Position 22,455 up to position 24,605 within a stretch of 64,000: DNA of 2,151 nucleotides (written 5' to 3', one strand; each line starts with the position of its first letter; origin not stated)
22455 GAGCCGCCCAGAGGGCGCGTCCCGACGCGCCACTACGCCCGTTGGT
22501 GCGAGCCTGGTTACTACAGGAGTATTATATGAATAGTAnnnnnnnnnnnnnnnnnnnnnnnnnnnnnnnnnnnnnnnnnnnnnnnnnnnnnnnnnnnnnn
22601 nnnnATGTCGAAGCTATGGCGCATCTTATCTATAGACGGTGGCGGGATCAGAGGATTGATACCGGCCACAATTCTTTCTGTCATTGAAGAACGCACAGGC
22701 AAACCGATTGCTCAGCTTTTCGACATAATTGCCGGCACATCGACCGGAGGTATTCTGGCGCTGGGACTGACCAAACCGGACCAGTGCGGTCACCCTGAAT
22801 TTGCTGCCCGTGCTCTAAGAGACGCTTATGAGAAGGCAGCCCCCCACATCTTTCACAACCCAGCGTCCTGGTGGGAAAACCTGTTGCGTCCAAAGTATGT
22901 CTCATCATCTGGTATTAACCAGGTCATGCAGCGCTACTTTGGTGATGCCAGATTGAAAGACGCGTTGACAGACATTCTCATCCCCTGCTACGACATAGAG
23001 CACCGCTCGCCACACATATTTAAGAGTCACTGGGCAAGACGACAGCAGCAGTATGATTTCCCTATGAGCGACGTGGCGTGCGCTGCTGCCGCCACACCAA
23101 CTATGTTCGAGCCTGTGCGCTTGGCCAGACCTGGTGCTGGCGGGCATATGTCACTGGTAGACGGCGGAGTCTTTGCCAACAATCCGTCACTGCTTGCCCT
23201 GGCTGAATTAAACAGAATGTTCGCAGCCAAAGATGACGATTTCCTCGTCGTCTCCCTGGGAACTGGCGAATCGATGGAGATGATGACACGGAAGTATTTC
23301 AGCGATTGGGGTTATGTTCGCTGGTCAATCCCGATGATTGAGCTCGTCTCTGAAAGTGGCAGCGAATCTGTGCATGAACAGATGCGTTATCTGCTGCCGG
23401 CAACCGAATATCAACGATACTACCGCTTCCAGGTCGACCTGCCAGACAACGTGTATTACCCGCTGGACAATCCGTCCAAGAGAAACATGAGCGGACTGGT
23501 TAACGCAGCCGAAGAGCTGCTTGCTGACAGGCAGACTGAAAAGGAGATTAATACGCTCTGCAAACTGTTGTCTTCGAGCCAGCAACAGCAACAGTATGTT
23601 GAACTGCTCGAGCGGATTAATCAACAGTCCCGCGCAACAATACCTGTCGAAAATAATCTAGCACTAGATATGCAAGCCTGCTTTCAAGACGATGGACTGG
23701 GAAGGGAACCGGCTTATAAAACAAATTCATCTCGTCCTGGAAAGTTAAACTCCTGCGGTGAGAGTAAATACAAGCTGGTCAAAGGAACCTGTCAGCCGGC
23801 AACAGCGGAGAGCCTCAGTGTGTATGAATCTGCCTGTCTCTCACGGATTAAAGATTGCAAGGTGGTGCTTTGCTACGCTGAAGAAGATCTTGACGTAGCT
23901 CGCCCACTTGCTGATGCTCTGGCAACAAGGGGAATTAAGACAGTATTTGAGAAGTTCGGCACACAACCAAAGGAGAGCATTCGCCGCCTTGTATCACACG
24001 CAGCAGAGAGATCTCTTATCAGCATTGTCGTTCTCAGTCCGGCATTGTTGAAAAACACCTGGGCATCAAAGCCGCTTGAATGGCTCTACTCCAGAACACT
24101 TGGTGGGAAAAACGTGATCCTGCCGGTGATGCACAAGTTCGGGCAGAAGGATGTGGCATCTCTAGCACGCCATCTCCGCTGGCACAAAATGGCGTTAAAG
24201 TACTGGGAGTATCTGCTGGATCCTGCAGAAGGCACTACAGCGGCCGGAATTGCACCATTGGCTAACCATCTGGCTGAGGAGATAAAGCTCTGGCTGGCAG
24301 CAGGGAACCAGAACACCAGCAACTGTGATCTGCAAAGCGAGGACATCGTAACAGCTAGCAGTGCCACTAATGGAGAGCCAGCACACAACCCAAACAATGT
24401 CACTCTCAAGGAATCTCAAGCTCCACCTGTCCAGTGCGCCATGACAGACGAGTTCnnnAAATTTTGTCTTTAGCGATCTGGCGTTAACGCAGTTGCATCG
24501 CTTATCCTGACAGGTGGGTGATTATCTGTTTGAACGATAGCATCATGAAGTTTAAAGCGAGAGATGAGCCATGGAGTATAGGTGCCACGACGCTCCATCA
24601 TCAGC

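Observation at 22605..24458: Single polypeptide combining an intact patatin phospholipase catalytic set with a TIR domain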

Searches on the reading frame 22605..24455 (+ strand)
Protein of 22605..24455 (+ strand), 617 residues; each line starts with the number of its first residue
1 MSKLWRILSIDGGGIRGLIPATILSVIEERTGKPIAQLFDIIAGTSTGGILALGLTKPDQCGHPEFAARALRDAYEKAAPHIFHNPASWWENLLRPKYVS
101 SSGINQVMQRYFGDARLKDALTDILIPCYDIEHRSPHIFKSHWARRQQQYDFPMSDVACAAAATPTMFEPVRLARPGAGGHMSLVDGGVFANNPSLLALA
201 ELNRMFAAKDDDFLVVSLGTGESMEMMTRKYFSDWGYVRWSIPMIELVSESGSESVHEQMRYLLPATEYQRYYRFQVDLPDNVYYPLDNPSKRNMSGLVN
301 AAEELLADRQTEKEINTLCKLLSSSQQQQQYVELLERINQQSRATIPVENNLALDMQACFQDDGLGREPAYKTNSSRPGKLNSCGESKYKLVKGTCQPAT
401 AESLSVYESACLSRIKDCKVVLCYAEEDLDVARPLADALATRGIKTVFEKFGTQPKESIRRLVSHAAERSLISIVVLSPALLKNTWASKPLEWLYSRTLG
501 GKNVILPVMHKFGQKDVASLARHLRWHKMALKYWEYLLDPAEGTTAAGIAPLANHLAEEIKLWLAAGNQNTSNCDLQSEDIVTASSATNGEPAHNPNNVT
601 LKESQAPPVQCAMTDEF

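Call 5: search_protein_families(library=pfam, proteins=[window:22605-24455:+], max_evalue=1)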
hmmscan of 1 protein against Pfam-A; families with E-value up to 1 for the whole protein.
window:22605-24455:+ (617 aa): 5 families
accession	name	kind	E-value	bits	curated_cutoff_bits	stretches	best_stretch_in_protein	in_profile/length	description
PF01734.28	Patatin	-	4.3e-23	82.9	27.7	1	8-198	1-190/191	Patatin-like phospholipase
PF13676.11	TIR_2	-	5.3e-12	46.7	28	1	420-529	1-108/122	TIR domain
PF01582.25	TIR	-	0.00034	20.9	21.3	1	434-531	20-121/179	TIR domain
PF11254.13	DUF3053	-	0.035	14.1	23.9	1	269-346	136-212/219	Protein of unknown function (DUF3053)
PF14117.11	DUF4287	-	0.06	13.8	27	1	20-44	2-26/60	Domain of unknown function (DUF4287)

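Call 6: search_protein_families(library=padloc, proteins=[window:22605-24455:+], max_evalue=1)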
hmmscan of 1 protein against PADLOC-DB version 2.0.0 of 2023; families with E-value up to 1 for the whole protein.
window:22605-24455:+ (617 aa): 8 families
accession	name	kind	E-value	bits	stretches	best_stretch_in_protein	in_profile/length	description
PDLC00758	Effector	-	3e-71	238.4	1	3-321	4-321/331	Phospholipase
PDLC00757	Effector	-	1.8e-67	226.1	1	3-320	8-314/331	Phospholipase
PDLC00756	Effector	-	7.4e-27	92.3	1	65-319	6-258/280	Phospholipase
PDLC00755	Effector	-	1.1e-24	85.1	1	3-256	9-251/311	Phospholipase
PDLC05062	PDC-S66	-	6.9e-16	56.5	1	414-531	145-262/282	-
PDLC00417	ThsB1|ThsB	-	3.2e-08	31.4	1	421-533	170-283/303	TIR-like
PDLC02962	RT-TIR_XII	-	0.00014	18.8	1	413-514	341-444/478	single gene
PDLC00424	ThsB1|ThsB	-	0.0015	16.4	1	419-511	103-195/234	TIR-like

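Call 7: search_protein_families(library=ncbifam, proteins=[window:22605-24455:+], max_evalue=1)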
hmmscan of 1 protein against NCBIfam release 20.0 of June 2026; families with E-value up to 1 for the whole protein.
window:22605-24455:+ (617 aa): 5 families
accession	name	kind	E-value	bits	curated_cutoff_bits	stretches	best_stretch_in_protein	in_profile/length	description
NF041079.1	CBASS_lipase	equivalog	7.5e-58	196.2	200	1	6-321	2-307/317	CBASS cGAMP-activated phospholipase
NF053870.1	DS2_1_antiphage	equivalog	2.4e-25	89.5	400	1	6-261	1-244/299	anti-phage phospholipase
NF042941.1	Retron_TIR_antiphage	equivalog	9.2e-10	37.9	600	1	410-518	332-441/464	TIR domain-containing anti-phage reverse transcriptase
TIGR03607.1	TIGR03607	subfamily_domain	0.037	13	262.45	0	38-53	63-78/732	patatin-like protein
TIGR04322.1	rSAM_QueE_Ecoli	equivalog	0.19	11.2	200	1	300-345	145-190/215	7-carboxy-7-deazaguanine synthase QueE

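Call 10: find_homologous_proteins(query=window:22605-24455:+)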
Query window:22605-24455:+ (617 aa): 4550 proteins with E <= 0.001 among 8000 candidates; the best 120 are listed.
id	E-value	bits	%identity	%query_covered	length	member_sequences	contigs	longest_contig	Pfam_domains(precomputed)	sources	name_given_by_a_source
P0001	0.0e+0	1421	100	100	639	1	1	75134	PF13676.12,PF01734.28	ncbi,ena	-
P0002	2.6e-244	830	68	93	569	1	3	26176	PF13676.12,PF01734.28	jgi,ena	-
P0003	2.1e-226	771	63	92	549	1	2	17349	PF01582.26,PF13676.12,PF01734.28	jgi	jgi:uncharacterized protein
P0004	2.8e-217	741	59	91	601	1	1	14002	PF13676.12,PF01734.28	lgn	-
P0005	3.5e-216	737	58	92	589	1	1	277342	PF01582.26,PF13676.12,PF01734.28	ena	-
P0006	9.7e-214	729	59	91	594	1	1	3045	PF13676.12,PF01734.28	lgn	-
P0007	7.3e-208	710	61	89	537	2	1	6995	PF13676.12,PF01734.28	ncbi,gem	-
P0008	4.4e-205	701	69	56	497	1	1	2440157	PF13676.12,PF01734.28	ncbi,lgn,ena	-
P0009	1.1e-191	656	53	91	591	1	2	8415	PF13676.12,PF01734.28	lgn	-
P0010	3.6e-189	648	65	52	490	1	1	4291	PF01582.26,PF13676.12,PF01734.28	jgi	jgi:uncharacterized protein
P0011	3.8e-186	638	55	91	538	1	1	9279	PF13676.12,PF01734.28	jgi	jgi:uncharacterized protein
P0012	1.8e-185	636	55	91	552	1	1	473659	PF13676.12,PF01734.28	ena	-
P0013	1.9e-185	636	55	91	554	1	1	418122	PF01734.28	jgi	jgi:predicted acylesterase/phospholipase RssA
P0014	6.4e-184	631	60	54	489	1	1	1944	PF01582.26,PF13676.12,PF01734.28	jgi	jgi:predicted acylesterase/phospholipase RssA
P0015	1.9e-182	626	54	91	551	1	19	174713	PF13676.12,PF01734.28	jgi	jgi:predicted acylesterase/phospholipase RssA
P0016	2.2e-182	626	54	91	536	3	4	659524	PF13676.12,PF01734.28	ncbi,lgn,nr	ncbi:MAG: patatin-like phospholipase family protein [Candidatus Obscuribacterales bacterium]|nr:pata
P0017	3.2e-182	625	71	53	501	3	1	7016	PF13676.12,PF01734.28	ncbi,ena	-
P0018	7.4e-182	624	54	91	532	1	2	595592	PF01734.28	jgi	jgi:predicted acylesterase/phospholipase RssA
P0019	3.6e-181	622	54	91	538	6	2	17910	PF13676.12,PF01734.28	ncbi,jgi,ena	jgi:predicted acylesterase/phospholipase RssA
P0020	6.9e-181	621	62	54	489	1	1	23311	PF01582.26,PF13676.12,PF01734.28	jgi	jgi:predicted acylesterase/phospholipase RssA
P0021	5.2e-180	618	53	91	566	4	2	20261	PF01734.28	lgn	-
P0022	6.8e-180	617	63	52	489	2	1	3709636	PF01582.26,PF13676.12,PF01734.28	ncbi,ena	-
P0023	3.1e-178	612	60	54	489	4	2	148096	PF01582.26,PF13676.12,PF01734.28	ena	-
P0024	7.3e-178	611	52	91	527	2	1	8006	PF13676.12,PF01734.28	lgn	-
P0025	9.6e-178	610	56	59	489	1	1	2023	PF13676.12,PF01734.28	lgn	-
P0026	8.2e-176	604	51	91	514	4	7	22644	PF01734.28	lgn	-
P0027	3.2e-172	592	45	91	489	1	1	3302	PF01582.26,PF13676.12,PF01734.28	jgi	jgi:uncharacterized protein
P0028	2.2e-171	589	59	53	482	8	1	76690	PF01582.26,PF13676.12,PF01734.28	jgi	jgi:predicted acylesterase/phospholipase RssA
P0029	8.5e-149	515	57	52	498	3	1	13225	PF01734.28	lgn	-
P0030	9.0e-148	511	57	52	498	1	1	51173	PF13676.12,PF01734.28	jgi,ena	-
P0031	2.3e-147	510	45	91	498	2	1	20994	PF13676.12,PF01734.28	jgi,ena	-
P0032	3.4e-142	493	52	53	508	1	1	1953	PF13676.12,PF01734.28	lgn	-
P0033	1.2e-138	481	55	43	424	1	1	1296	PF01582.26,PF13676.12,PF01734.28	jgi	jgi:hypothetical protein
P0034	2.4e-132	460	41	88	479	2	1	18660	PF13676.12,PF01734.28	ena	-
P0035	2.9e-132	460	48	74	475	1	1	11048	PF13676.12,PF01734.28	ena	-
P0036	2.6e-131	457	42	88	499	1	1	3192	PF13676.12,PF01734.28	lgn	-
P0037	2.3e-124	434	61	52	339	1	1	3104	PF01734.28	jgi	-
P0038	1.3e-118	415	59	50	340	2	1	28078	PF01734.28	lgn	-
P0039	1.6e-118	415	57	53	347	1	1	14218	PF01734.28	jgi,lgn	-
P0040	4.6e-117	410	57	53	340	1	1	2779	PF01734.28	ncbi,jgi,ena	jgi:patatin-like phospholipase/acyl hydrolase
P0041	1.4e-115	405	54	56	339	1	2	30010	PF01734.28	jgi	jgi:uncharacterized protein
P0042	2.8e-111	391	57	53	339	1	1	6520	PF01734.28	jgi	jgi:uncharacterized protein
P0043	1.3e-110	389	54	54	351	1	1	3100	PF01734.28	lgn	-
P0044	3.3e-110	387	53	54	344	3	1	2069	PF01734.28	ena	-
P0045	9.4e-110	386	54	53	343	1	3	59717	PF01734.28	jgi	jgi:patatin-like phospholipase/acyl hydrolase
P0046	1.6e-107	378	51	58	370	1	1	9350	PF01734.28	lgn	-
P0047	1.0e-106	376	54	53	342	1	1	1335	PF01734.28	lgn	-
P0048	2.2e-106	375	55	52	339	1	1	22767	PF01734.28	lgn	-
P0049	2.8e-100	355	53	52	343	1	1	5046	PF01734.28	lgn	-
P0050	3.5e-100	354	48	57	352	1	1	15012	PF01734.28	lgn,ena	-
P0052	3.0e-81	292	54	27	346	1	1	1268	PF13676.12,PF01734.28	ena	-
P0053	6.2e-81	291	48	52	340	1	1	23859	PF01734.28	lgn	-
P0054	2.5e-80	289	34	49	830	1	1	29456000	PF01734.28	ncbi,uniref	ncbi:Patatin-like phospholipase domain [Dillenia turbinata]|uniref:Patatin n=1 Tax=Dillenia turbinat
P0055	9.6e-79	283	45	53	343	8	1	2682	PF01734.28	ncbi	-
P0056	1.0e-77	280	44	53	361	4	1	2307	PF01734.28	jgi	jgi:predicted acylesterase/phospholipase RssA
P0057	1.2e-76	277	46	52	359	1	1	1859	PF01734.28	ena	-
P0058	1.9e-76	276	47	53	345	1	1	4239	PF01734.28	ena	-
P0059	2.7e-76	275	44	54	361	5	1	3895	PF01734.28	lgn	-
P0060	3.0e-76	275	44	52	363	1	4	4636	PF01734.28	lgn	-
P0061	3.9e-76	275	47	52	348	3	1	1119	PF01734.28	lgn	-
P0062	4.3e-76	275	47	52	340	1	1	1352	PF01734.28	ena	-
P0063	5.4e-76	274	46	53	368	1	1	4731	PF01734.28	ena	-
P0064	8.9e-76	274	45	52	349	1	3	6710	PF01734.28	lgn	-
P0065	1.4e-75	273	46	52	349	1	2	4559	PF01734.28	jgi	jgi:uncharacterized protein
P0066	3.9e-75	271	45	53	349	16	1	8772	PF01734.28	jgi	-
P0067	7.3e-75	271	45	52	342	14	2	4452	PF01734.28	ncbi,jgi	jgi:patatin-like phospholipase/acyl hydrolase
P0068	7.5e-75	271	46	53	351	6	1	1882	PF01734.28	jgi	jgi:predicted acylesterase/phospholipase RssA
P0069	8.7e-75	270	44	52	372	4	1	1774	PF01734.28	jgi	jgi:uncharacterized protein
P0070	9.6e-75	270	47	51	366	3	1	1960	PF01734.28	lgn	-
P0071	1.2e-74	270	46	52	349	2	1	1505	PF01734.28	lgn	-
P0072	2.4e-74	269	44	54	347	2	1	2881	PF01734.28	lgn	-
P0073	6.2e-74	268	46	53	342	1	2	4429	PF01734.28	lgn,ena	-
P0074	6.6e-74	267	47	52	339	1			PF01734.28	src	-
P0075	7.0e-74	267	46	51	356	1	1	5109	PF01734.28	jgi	jgi:uncharacterized protein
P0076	8.3e-74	267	44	51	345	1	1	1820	PF01734.28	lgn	-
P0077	9.0e-74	267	43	54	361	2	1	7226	PF01734.28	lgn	-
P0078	1.2e-73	267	46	52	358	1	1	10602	PF01734.28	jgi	jgi:patatin-like phospholipase/acyl hydrolase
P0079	1.2e-73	267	45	52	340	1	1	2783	PF01734.28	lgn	-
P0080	2.2e-73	266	46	52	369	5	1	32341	PF01734.28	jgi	-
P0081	4.9e-73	265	46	52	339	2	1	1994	PF01734.28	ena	-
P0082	7.8e-73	264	47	52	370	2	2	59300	PF01734.28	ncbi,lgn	-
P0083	8.2e-73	264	45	52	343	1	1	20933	PF01734.28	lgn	-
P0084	1.1e-72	263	45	52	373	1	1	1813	PF01734.28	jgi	-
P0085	1.1e-72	263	45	53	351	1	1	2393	PF01734.28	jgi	jgi:patatin-like phospholipase/acyl hydrolase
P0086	1.2e-72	263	44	52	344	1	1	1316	PF01734.28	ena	-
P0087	1.7e-72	263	44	53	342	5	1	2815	PF01734.28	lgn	-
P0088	2.0e-72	263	43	56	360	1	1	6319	PF01734.28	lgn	-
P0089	2.1e-72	263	44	51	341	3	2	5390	PF01734.28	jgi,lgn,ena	-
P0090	2.1e-72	262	45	52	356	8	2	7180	PF01734.28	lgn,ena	-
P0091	2.1e-72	262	46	52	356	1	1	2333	PF01734.28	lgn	-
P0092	2.6e-72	262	44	52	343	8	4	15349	PF01734.28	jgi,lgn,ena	jgi:patatin-like phospholipase/acyl hydrolase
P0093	2.7e-72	262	45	52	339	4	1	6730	PF01734.28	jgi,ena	jgi:patatin-like phospholipase/acyl hydrolase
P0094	3.2e-72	262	45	52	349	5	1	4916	PF01734.28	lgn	-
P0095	3.3e-72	262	43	53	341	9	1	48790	PF01734.28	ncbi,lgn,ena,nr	ncbi:MAG TPA: patatin-like phospholipase family protein [Candidatus Krumholzibacteria bacterium]|nr:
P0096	5.0e-72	261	46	52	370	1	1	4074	PF01734.28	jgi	jgi:predicted acylesterase/phospholipase RssA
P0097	5.3e-72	261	46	50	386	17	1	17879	PF01734.28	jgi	jgi:predicted acylesterase/phospholipase RssA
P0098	5.6e-72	261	45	52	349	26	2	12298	PF01734.28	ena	-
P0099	8.2e-72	261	45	52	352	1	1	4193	PF01734.28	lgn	-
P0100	1.0e-71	260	46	50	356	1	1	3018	PF01734.28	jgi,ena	-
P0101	1.1e-71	260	42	50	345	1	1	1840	PF01734.28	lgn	-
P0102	1.1e-71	260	41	54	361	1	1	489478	PF01734.28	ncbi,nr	ncbi:MAG: patatin-like phospholipase family protein [Phycisphaerales bacterium]|nr:patatin-like phos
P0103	1.1e-71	260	44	53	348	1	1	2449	PF01734.28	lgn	-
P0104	1.5e-71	260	44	53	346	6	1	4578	PF01734.28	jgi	jgi:predicted patatin/cPLA2 family phospholipase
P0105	2.0e-71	259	44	53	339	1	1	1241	PF01734.28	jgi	jgi:patatin-like phospholipase/acyl hydrolase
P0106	2.7e-71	259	45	52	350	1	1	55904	PF01734.28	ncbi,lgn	-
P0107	3.4e-71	258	44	52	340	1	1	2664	PF01734.28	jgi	jgi:patatin-like phospholipase/acyl hydrolase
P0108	3.9e-71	258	43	49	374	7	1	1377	PF01734.28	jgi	jgi:predicted acylesterase/phospholipase RssA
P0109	5.1e-71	258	45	53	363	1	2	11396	PF01734.28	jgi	jgi:predicted acylesterase/phospholipase RssA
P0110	5.1e-71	258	46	52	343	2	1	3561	PF01734.28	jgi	jgi:patatin-like phospholipase/acyl hydrolase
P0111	5.9e-71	258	43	52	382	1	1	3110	PF01734.28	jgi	jgi:predicted acylesterase/phospholipase RssA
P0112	7.0e-71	257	44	53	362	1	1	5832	PF01734.28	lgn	-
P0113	7.1e-71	257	44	52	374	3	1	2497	PF01734.28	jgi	-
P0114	7.6e-71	257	43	53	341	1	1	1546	PF01734.28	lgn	-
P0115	8.5e-71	257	43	52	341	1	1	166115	PF01734.28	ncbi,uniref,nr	ncbi:patatin-like phospholipase family protein [Crocosphaera sp. XPORK-15E]|uniref:patatin-like phos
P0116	1.1e-70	257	44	52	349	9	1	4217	PF01734.28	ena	-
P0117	1.5e-70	256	43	52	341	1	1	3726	PF01734.28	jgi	jgi:uncharacterized protein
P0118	1.6e-70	256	44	52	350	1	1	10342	PF01734.28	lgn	-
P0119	1.9e-70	256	45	50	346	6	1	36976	PF01734.28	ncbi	ncbi:MAG: CBASS cGAMP-activated phospholipase [Bryobacteraceae bacterium]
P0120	2.0e-70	256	44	53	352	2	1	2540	PF01734.28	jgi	jgi:uncharacterized protein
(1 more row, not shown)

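Call 13: find_related_loci(query=A1, collection=genome_contigs, flank=10000)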
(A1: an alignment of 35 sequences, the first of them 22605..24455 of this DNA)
Query A1 (617 aa) in genome_contigs; peptide patterns used: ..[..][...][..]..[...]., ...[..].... (x = any residue, [..] = any of these).
600 stretches matched a pattern (row limit reached: there are more); 573 encode a relative of the query (tblastn E <= 1e-3); the best 80 are kept; 80 distinct loci.
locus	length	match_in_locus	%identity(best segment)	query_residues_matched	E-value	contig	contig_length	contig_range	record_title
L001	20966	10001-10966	58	1-324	2e-110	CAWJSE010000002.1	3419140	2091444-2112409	MAG: Candidatus Melainabacteria bacterium isolate MFD09671.bin.4.117 genome assembly, contig: contig_26991, whole genome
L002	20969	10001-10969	51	1-323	6e-99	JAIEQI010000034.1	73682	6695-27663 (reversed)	MAG: Candidatus Obscuribacterales bacterium isolate co.spades.DASTOOL.2.5kb_125 c_000000443987, whole genome shotgun seq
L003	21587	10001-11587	54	1-564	0e+0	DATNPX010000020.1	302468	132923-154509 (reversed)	MAG TPA_asm: Oculatellaceae cyanobacterium isolate SMAG_U16492 k141_153578, whole genome shotgun sequence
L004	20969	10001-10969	46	2-323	1e-76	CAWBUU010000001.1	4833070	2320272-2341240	MAG: Terriglobia bacterium isolate MFD00822.bin.2.2 genome assembly, contig: contig_14712, whole genome shotgun sequence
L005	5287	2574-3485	45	1-306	1e-76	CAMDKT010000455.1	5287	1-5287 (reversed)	MAG: Candidatus Sulfopaludibacter sp. SbA3 isolate ZH-13nov19-246 genome assembly, contig: ZH-13nov19-C31054, whole geno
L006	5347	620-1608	53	1-327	4e-76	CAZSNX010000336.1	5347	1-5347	MAG TPA_asm: uncultured Candidatus Obscuribacterales bacterium isolate SRP287453_co1_156 genome assembly, contig: NODE_3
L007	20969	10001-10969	44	3-324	6e-76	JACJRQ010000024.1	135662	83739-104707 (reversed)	Nostoc calcicola FACHB-3891 contig24, whole genome shotgun sequence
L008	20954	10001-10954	44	6-322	6e-74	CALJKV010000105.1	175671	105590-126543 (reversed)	MAG TPA_asm: uncultured Chloroflexi bacterium isolate SRR6227243_bin.47_CONCOCT_v1.1_MAG genome assembly, contig: ERZ795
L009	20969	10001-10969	43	1-322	3e-73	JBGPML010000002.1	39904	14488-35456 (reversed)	MAG: Patescibacteria group bacterium isolate OBJ_0618_7090110_239 k141_11231283_length_39904_cov_45.1492, whole genome s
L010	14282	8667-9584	44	1-308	2e-73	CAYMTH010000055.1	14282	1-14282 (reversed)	MAG TPA_asm: uncultured Solibacteraceae bacterium isolate SRP193358_co1_844 genome assembly, contig: NODE_11566_length_1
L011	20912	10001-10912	44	3-308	2e-73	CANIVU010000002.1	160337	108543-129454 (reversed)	MAG: Acidobacteria bacterium isolate RH-18aug17-384 genome assembly, contig: RH-18aug17-C120, whole genome shotgun seque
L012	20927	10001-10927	46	6-322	2e-73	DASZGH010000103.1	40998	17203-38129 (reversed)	MAG TPA_asm: Solirubrobacteraceae bacterium isolate SMAG_U6543 k141_560179, whole genome shotgun sequence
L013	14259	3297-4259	44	6-323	7e-73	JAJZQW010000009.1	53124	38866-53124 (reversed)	MAG: Acidobacteria bacterium isolate SKS1.bin65 NODE_1001_length_53124_cov_2.319244, whole genome shotgun sequence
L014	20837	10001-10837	47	1-276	4e-72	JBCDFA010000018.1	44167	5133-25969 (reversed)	MAG: Chloroflexota bacterium isolate P01_G01_bin.9 k141_226403_length_44167_cov_16.2283, whole genome shotgun sequence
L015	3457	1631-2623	43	3-326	1e-71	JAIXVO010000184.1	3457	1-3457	MAG: Cyanobacteriota bacterium isolate D1_MAG_00067 pond_D1_MAG_00067_000000000252, whole genome shotgun sequence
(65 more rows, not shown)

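Call 19: find_encoding_contigs(protein=P0001, flank=10000, max_places=3)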
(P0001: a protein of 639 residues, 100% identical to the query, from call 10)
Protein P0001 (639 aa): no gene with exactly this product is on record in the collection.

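Call 20: find_encoding_contigs(protein=P0002, flank=10000, max_places=3)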
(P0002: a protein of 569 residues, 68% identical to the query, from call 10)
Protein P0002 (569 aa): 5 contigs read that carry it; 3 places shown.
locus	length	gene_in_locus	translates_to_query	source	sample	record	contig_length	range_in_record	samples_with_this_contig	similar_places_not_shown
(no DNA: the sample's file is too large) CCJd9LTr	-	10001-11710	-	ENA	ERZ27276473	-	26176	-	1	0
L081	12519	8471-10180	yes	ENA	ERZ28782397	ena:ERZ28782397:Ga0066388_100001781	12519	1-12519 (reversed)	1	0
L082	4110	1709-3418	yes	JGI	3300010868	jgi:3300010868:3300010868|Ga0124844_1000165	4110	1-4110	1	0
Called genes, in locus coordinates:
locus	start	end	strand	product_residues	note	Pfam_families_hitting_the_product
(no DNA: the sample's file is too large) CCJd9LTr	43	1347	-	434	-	PF13356:Arm-DNA-bind_3 (weak), PF13102:Phage_int_SAM_5 (faint), PF00589:Phage_integrase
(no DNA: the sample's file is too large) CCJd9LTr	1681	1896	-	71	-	-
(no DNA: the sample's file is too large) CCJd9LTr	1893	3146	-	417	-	PF25917:BSH_RND (weak), PF25919:BSH_CusB (weak), PF25973:BSH_CzcB, PF25954:Beta-barrel_RND_2, PF25989:YknX_C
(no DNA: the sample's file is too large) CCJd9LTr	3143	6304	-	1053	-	PF00873:ACR_tran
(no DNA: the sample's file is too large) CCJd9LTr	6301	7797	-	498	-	PF02321:OEP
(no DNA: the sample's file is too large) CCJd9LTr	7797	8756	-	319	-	PF20229:ChrB_N, PF09828:ChrB_C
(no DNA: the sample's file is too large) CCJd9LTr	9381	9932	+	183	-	-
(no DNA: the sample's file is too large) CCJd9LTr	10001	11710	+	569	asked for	PF01734:Patatin, PF13676:TIR_2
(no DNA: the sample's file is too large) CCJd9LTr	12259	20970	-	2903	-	PF10091:Glycoamylase, PF06165:GH94_b-supersand, PF17167:Glyco_hydro_94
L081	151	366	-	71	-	-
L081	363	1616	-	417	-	PF25917:BSH_RND (weak), PF25919:BSH_CusB (weak), PF25973:BSH_CzcB, PF25954:Beta-barrel_RND_2, PF25989:YknX_C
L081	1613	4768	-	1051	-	PF00873:ACR_tran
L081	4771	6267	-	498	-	PF02321:OEP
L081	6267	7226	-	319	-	PF20229:ChrB_N, PF09828:ChrB_C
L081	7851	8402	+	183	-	-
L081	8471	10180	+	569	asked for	PF01734:Patatin, PF13676:TIR_2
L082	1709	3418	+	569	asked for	PF01734:Patatin, PF13676:TIR_2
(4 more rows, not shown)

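Call 21: find_encoding_contigs(protein=P0005, flank=10000, max_places=3)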
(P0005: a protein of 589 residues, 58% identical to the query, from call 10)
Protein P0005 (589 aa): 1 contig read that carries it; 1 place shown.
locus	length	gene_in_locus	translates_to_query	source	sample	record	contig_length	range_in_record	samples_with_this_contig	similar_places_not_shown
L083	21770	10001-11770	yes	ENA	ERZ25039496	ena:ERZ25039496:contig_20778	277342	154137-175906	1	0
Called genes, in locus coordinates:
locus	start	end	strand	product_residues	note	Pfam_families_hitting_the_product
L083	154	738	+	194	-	-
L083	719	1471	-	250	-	-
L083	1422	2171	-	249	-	-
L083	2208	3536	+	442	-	PF00497:SBP_bac_3, PF10613:Lig_chan-Glu_bd (weak), PF00060:Lig_chan (weak)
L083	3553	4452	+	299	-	-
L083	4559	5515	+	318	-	-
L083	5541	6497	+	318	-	-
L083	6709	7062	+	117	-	-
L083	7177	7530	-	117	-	-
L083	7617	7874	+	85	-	-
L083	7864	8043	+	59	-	-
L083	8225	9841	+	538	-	PF13231:PMT_2 (weak)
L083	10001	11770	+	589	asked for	PF01734:Patatin, PF01582:TIR, PF13676:TIR_2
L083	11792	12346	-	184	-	-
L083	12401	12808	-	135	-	-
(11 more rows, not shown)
